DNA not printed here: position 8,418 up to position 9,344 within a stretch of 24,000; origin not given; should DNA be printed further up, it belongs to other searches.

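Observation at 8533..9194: Near-consensus iron box directly in front of an uncharacterised PPOX/FDOR-type flavoprotein gene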

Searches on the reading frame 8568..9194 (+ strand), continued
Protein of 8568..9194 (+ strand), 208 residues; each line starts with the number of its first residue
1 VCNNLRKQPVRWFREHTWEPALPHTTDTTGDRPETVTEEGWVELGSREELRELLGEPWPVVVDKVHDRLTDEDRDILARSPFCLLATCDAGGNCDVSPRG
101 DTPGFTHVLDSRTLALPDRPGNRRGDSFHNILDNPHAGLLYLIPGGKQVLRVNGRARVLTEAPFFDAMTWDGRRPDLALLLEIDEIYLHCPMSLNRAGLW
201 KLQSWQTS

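Call 13: find_related_loci(query=A1, collection=genome_contigs, flank=6000)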
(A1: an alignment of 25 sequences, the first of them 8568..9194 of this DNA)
Query A1 (208 aa) in genome_contigs; peptide patterns used: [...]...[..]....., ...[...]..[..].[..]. (x = any residue, [..] = any of these).
280 stretches matched a pattern; 250 encode a relative of the query (tblastn E <= 1e-3); the best 80 are kept; 80 distinct loci.
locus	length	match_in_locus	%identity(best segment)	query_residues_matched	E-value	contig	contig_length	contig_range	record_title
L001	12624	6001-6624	85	1-208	3e-117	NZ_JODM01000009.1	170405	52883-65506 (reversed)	Streptomyces violaceorubidus strain NRRL B-16381 contig9.1, whole genome shotgun sequence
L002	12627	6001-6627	86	1-208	3e-117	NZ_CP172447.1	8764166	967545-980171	Streptomyces sp. BBFR25 chromosome, complete genome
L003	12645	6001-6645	83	1-208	2e-117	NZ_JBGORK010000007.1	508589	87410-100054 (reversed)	Streptomyces sp. MMCC 100 Scaffold_7, whole genome shotgun sequence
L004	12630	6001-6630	84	6-208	8e-113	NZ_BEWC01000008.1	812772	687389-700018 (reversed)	Streptomyces ardesiacus strain NBRC 15402, whole genome shotgun sequence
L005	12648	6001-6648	82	1-208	7e-112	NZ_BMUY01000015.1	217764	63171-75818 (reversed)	Streptomyces tendae strain JCM 4610 sequence015, whole genome shotgun sequence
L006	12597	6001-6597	82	10-208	6e-111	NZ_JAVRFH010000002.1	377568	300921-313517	Streptomyces lancefieldiae strain DSM 40712 NODE_2_length_377568_cov_20.075381, whole genome shotgun sequence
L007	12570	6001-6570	88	19-208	2e-110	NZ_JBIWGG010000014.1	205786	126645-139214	Streptomyces sp. NPDC096048 NPDC096048_262_G6.ctg-0014, whole genome shotgun sequence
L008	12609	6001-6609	82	15-208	8e-110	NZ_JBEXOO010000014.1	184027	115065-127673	Streptomyces sp. NPDC006617 NPDC006617_3_G2.ctg-0014, whole genome shotgun sequence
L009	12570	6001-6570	86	19-208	3e-109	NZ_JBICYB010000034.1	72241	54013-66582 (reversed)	Streptomyces sp. NPDC048392 NPDC048392_59_D4.ctg-0034, whole genome shotgun sequence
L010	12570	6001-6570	87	19-208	4e-109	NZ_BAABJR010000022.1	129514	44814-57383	Streptomyces thinghirensis strain JCM 18306 sequence22, whole genome shotgun sequence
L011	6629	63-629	86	19-207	2e-108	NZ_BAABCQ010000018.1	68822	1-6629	Streptomyces marokkonensis strain JCM 17027 sequence018, whole genome shotgun sequence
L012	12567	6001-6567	86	19-208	4e-108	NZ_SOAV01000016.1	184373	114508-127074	Streptomyces sp. BK208 Ga0307686_116, whole genome shotgun sequence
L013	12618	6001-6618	79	1-208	8e-108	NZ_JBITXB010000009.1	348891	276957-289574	Streptomyces sp. NPDC053750 NPDC053750_402_F6.ctg-0009, whole genome shotgun sequence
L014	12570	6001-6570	86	19-208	2e-107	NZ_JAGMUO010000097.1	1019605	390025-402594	Streptomyces sp. AC512_CC834 NODE_118_length_1019507_cov_57.512325, whole genome shotgun sequence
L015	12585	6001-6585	82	14-208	3e-106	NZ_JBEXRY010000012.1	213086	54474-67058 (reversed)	Streptomyces sp. NPDC006284 NPDC006284_281_G12.ctg-0012, whole genome shotgun sequence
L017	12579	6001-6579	83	16-208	1e-105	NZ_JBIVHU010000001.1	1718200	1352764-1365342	Streptomyces sp. NPDC089424 NPDC089424_163_A11.ctg-0001, whole genome shotgun sequence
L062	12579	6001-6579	76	16-208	4e-96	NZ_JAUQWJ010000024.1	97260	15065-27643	Streptomyces sp. AHA2 NODE_24_length_97260_cov_109.628567, whole genome shotgun sequence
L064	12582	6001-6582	76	14-207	6e-96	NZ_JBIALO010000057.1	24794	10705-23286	Streptomyces sp. NPDC004629 NPDC004629_152_A12.ctg-0057, whole genome shotgun sequence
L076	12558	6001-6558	76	21-205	2e-92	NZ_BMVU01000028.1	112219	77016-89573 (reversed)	Streptomyces minutiscleroticus strain JCM 4790 sequence028, whole genome shotgun sequence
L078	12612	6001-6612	71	9-205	2e-92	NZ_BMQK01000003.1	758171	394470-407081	Streptomyces ruber strain JCM 3131 sequence003, whole genome shotgun sequence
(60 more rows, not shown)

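Call 15: search_protein_representatives(protein=window:8631-9194:+)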
Query: 187 residues. Proteins with E-value up to 0.001 (for the whole library): 4576; up to 1e-10: 2081; up to 1e-30: 203. The best 150 are listed.
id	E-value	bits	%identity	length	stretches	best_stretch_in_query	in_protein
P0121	1.1e-79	283.0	69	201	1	8-186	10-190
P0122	2.3e-59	216.6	68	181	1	48-186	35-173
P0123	8.4e-59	214.8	81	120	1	1-119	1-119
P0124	2.1e-54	200.4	38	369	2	25-180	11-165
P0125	1.9e-53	197.3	39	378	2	44-180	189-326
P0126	2.3e-52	193.8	52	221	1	17-185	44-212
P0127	6.0e-52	192.4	39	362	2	48-186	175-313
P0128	1.9e-50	187.5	42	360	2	52-180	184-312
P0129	3.2e-50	186.7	51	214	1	20-185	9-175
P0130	2.8e-49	183.7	53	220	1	24-185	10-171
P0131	3.3e-49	183.5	36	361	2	45-182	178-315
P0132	1.4e-48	181.4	41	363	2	53-183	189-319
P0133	1.8e-47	177.8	59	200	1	52-185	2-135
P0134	2.6e-47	177.2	52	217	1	18-185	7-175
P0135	4.3e-47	176.5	76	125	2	32-114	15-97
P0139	8.0e-46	172.4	49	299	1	24-185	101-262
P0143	7.5e-44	166.0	47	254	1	26-181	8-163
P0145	3.0e-43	164.0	51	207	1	27-180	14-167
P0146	7.5e-43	162.7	47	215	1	25-180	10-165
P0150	4.7e-42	160.1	52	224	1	21-167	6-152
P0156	6.6e-41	156.3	52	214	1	20-171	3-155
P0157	9.4e-41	155.8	46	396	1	24-185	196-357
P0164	3.4e-40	154.0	46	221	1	17-185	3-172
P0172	2.1e-39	151.5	49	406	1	27-180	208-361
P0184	1.8e-38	148.4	46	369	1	26-180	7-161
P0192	9.5e-38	146.0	46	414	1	24-185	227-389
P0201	2.0e-36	141.7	44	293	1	23-185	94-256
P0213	1.6e-35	138.8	38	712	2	52-180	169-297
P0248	1.7e-33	132.2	45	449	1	24-180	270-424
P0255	2.7e-33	131.5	34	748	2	54-180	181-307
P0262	5.1e-33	130.6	42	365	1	28-185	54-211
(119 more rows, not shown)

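Call 24: find_encoding_contigs(protein=P0020, flank=5000, max_places=3)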
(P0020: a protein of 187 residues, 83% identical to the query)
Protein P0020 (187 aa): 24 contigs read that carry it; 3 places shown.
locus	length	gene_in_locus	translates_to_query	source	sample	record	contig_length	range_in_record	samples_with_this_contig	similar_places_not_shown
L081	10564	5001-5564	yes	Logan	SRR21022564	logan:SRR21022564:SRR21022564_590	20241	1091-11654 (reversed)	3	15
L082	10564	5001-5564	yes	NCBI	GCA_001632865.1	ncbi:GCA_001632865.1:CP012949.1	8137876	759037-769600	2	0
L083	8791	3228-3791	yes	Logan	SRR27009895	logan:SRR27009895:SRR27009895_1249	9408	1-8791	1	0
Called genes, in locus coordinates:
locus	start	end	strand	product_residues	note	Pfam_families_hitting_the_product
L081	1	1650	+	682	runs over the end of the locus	PF14587:Glyco_hydr_30_2, PF14200:RicinB_lectin_2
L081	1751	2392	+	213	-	PF12464:Mac, PF00132:Hexapep, PF14602:Hexapep_2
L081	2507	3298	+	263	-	PF04672:Methyltransf_19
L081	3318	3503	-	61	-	-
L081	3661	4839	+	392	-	PF20903:SPL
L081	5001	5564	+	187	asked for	PF01243:PNPOx_N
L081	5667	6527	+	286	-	PF00005:ABC_tran, PF13304:AAA_21 (weak), PF13401:AAA_22 (weak)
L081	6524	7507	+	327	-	PF01497:Peripla_BP_2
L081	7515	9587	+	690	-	PF01032:FecCD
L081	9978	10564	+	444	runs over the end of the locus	PF03583:LIP, PF00326:Peptidase_S9 (faint)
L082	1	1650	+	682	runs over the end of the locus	PF14587:Glyco_hydr_30_2, PF14200:RicinB_lectin_2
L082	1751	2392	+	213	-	PF12464:Mac, PF00132:Hexapep, PF14602:Hexapep_2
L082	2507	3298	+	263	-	PF04672:Methyltransf_19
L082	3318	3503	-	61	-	-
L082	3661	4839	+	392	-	PF20903:SPL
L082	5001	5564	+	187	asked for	PF01243:PNPOx_N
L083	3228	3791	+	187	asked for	PF01243:PNPOx_N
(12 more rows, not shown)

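Call 27: find_encoding_contigs(protein=P0018, flank=6000, max_places=3)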
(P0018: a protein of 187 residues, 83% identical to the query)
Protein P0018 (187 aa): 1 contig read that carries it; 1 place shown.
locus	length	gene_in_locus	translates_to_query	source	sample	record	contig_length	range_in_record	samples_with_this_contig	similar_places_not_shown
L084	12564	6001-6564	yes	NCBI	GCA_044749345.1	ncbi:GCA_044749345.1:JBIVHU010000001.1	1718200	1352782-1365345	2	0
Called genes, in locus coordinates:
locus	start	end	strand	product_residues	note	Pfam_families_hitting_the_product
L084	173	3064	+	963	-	PF01565:FAD_binding_4, PF02913:FAD-oxidase_C, PF13183:Fer4_8, PF13534:Fer4_17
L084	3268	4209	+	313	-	PF13580:SIS_2, PF22198:GKRP_SIS_2 (weak), PF22645:GKRP_SIS_N, PF01380:SIS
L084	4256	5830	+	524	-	PF00367:PTS_EIIB, PF02378:PTS_EIIC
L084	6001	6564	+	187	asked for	PF01243:PNPOx_N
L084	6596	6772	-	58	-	-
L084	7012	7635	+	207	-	PF00857:Isochorismatase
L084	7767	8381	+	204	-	PF04264:YceI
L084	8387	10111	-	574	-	PF12229:PG_binding_4, PF04294:VanW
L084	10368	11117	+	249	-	PF00106:adh_short, PF08659:KR, PF13561:adh_short_C2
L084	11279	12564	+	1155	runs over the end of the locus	PF09992:NAGPA, PF00149:Metallophos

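Call 34: search_solved_structures(query=A2, max_evalue=1, show_alignments=3)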
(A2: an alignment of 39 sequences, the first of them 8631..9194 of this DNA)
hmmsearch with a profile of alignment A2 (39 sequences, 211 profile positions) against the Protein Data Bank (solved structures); distinct sequences matched with E-value up to 1: 9.
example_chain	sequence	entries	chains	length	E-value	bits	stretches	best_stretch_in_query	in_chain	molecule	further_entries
2htd_A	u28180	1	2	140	2.2e-05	26.9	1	35-154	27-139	Predicted flavin-nucleotide-binding protein from COG3576 family structurally related to py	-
2re7_A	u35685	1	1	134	0.022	17.1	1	39-135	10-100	Uncharacterized protein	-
7znp_A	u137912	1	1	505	0.14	14.4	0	42-74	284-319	Sucrose phosphorylase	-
3oyi_A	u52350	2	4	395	0.28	13.5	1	69-98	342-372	PFV integrase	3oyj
3oyk_A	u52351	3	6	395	0.28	13.5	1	69-98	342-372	PFV integrase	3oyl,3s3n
3oym_A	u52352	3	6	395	0.28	13.5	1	69-98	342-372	PFV integrase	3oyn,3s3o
3l2q_A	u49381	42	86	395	0.28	13.5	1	69-98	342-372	Integrase | PFV integrase | Pro-Pol polyprotein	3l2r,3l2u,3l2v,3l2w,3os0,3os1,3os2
4bac_A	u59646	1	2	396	0.28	13.5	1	69-98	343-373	INTEGRASE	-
2qip_A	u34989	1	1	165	0.7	12.2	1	138-178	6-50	Protein of unknown function VPA0982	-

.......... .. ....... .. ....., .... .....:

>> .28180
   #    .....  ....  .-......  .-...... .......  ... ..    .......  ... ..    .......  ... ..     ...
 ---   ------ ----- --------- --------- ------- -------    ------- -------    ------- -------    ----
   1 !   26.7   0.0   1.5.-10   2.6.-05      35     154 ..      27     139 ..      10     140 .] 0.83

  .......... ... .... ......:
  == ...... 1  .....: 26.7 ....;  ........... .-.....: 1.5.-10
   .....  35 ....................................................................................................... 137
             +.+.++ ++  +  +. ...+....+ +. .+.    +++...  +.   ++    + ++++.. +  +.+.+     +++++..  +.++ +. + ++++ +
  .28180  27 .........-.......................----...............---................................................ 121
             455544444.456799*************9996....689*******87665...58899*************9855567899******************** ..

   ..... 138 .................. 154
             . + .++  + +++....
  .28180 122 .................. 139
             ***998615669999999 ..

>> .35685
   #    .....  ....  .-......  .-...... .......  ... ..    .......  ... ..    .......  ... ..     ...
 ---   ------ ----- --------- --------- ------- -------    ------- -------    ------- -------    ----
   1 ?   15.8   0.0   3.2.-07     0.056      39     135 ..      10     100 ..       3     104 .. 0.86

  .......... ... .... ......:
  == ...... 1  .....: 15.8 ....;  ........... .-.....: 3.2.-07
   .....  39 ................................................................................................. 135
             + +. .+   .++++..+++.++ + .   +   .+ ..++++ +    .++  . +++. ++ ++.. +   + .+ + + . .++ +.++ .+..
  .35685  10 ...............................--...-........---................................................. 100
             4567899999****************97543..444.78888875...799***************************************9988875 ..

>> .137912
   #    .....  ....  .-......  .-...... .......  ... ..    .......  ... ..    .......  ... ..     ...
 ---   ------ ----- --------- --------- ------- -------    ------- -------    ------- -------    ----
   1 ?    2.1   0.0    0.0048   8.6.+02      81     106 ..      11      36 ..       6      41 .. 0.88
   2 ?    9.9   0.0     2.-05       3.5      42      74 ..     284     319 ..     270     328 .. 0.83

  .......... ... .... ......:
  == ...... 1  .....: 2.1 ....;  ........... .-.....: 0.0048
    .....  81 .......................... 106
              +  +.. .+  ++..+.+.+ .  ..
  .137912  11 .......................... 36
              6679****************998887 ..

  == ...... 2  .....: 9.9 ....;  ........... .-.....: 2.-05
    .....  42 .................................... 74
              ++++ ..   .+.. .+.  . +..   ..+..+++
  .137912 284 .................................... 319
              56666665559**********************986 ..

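Call 39: predict_structure(alignment_id=A1)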
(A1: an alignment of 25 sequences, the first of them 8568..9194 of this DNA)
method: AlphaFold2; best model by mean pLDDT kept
length: 208 residues; sequences in the alignment: 25
mean_pLDDT: 71.5   pTM: 0.63
mean pLDDT of the five models: 71.5, 55.1, 50.5, 48.6, 34.1
residues with pLDDT >= 90: 50; 70-90: 75; 50-70: 38; < 50: 45
segments of 3 or more residues with pLDDT < 50: 1-38, 56-58
pLDDT, mean of each block of 10 residues (from residue 1): 34 30 31 40 65 55 80 89 88 86 85 89 77 92 81 94 89 89 89 60 54
secondary structure, 60 per line:
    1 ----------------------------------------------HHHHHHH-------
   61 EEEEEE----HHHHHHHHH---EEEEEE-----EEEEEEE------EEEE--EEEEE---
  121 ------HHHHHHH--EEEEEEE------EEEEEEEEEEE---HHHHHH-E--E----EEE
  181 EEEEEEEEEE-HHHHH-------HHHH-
elements in order: H47-53 E61-66 H71-79 E83-88 E94-100 E107-110 E113-117 H127-133 E136-142 E149-159 H163-168 E178-190 H192-196 H204-207

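Call 42: fold_search(model_id=the predicted structure, library=pdb)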
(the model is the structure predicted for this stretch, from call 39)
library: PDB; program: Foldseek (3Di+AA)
matches with E <= 10: 1093; with E <= 0.001: 57
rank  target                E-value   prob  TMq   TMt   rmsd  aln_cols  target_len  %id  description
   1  7kq2_A                1.5e-08  1.00  0.48  0.80   2.3       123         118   20  1.98 A resolution crystal structure of Group A Streptococcus H111A HupZ-V5-His6 (released 2021-02-10)
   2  7kpz_A                3.8e-08  1.00  0.47  0.76   2.3       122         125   20  1.70 A resolution crystal structure of Group A Streptococcus HupZ-V5-His6 (released 2021-02-10)
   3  7kpz_B                4.5e-08  1.00  0.48  0.76   2.7       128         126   20  1.70 A resolution crystal structure of Group A Streptococcus HupZ-V5-His6 (released 2021-02-10)
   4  7kq2_B                6.6e-08  1.00  0.48  0.79   2.3       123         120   20  1.98 A resolution crystal structure of Group A Streptococcus H111A HupZ-V5-His6 (released 2021-02-10)
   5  5esc_A                7.4e-08  1.00  0.48  0.81   2.3       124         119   20  Crystal structure of Group A Streptococcus HupZ (released 2016-05-25)
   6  2htd_B                1.1e-07  1.00  0.50  0.80   2.7       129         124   23  CRYSTAL STRUCTURE OF A PUTATIVE PYRIDOXAMINE 5'-PHOSPHATE OXIDASE (LDB0262) FROM LACTOBACILLUS DELBRUECKII SUBSP. AT 1 (released 2006-08-15)
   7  2htd_A                2.6e-07  1.00  0.48  0.79   2.8       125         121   24  CRYSTAL STRUCTURE OF A PUTATIVE PYRIDOXAMINE 5'-PHOSPHATE OXIDASE (LDB0262) FROM LACTOBACILLUS DELBRUECKII SUBSP. AT 1 (released 2006-08-15)
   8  2re7                  6.3e-07  1.00  0.48  0.72   3.5       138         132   14  Crystal structure of a pyridoxamine 5'-phosphate oxidase related protein (psyc_0186) from psychrobacter arcticus 273-4 a (released 2007-10-09)
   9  2i02_B                1.6e-06  1.00  0.44  0.63   4.0       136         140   13  CRYSTAL STRUCTURE OF a pyridoxamine 5'-phosphate oxidase-like family protein (NPUN_R6570) FROM NOSTOC PUNCTIFORME PCC  (released 2006-08-29)
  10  3vy2_A                3.0e-06  1.00  0.46  0.74   3.3       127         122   16  N33D mutant of FMN-binding protein from Desulfovibrio vulgaris (Miyazaki F) (released 2013-09-25)
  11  1wlk_A                6.0e-06  1.00  0.45  0.73   3.6       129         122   16  L122E mutant of FMN-binding protein from Desulfovibrio vulgaris (Miyazaki F) (released 2005-07-19)
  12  2e83_A                6.7e-06  1.00  0.46  0.75   3.3       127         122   16  T31V mutant of FMN-binding protein from Desulfovibrio vulgaris (Miyazaki F) (released 2008-01-15)
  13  2i02_A                6.7e-06  1.00  0.43  0.61   3.4       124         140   13  CRYSTAL STRUCTURE OF a pyridoxamine 5'-phosphate oxidase-like family protein (NPUN_R6570) FROM NOSTOC PUNCTIFORME PCC  (released 2006-08-29)
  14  3awh_A                9.9e-06  1.00  0.46  0.75   3.2       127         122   16  E13K mutant of FMN-binding protein from Desulfovibrio vulgaris (Miyazaki F) (released 2012-04-18)
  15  3amf_A                1.0e-05  1.00  0.46  0.75   3.2       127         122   16  E13R mutant of FMN-binding protein from Desulfovibrio vulgaris (Miyazaki F) (released 2011-10-05)
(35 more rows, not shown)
